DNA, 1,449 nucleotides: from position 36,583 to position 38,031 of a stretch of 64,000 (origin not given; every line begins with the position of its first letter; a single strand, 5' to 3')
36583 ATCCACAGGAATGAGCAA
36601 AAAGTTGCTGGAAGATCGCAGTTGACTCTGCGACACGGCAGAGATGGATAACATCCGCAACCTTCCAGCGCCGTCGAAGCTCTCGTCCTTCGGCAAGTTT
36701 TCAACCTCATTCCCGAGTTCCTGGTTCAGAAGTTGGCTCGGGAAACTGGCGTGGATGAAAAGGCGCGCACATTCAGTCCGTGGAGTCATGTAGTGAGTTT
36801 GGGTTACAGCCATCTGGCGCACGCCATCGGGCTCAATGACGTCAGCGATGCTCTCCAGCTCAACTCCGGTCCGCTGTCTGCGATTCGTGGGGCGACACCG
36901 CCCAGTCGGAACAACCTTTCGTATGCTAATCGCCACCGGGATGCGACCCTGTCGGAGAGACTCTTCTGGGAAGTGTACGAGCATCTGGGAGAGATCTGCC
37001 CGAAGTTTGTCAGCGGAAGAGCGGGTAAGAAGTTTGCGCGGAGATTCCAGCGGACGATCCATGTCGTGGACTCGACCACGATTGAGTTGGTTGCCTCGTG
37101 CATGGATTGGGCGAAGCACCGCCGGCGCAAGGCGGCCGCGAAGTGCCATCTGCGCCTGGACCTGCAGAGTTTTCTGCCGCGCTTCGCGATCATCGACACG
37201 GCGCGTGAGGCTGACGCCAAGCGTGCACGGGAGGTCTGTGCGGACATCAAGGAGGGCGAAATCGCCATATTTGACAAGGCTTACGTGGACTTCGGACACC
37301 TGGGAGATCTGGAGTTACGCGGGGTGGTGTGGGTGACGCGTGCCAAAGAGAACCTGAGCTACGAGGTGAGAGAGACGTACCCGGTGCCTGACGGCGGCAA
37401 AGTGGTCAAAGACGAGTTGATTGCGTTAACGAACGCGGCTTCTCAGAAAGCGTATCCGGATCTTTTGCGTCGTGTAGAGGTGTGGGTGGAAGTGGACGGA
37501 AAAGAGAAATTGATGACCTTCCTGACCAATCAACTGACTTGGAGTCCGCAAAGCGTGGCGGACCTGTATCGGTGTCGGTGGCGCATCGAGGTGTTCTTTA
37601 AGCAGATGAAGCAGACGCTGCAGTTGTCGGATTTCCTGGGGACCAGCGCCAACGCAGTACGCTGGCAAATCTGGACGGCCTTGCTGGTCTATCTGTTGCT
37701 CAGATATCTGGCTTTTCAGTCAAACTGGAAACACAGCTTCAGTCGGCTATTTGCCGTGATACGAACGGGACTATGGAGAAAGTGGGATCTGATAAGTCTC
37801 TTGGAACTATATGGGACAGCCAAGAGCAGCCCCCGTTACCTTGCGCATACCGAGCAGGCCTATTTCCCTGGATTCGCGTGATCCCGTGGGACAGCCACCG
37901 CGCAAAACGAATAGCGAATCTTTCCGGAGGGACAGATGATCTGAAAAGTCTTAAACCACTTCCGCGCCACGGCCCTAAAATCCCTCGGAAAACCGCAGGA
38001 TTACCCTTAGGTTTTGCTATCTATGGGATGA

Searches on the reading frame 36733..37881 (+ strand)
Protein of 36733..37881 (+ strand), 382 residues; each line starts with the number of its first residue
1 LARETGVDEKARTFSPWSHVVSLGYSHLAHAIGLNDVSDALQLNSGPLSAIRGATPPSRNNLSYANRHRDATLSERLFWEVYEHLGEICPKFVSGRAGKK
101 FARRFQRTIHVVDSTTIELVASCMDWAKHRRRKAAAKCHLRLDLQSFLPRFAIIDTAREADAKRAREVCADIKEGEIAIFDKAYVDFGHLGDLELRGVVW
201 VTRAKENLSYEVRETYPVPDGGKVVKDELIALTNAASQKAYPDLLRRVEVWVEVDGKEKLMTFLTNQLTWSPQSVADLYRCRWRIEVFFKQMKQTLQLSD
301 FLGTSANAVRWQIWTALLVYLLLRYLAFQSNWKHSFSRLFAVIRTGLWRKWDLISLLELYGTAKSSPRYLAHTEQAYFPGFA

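Call 84: search_protein_families(library=pfam, max_evalue=0.00001, proteins=[window:36733-37881:+])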
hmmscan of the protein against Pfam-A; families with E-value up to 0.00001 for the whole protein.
window:36733-37881:+ (382 aa): 1 family
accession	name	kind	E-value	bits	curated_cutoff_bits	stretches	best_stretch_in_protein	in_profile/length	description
PF01609.27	DDE_Tnp_1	-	6.3e-26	91.8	23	1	106-322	3-200/200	Transposase DDE domain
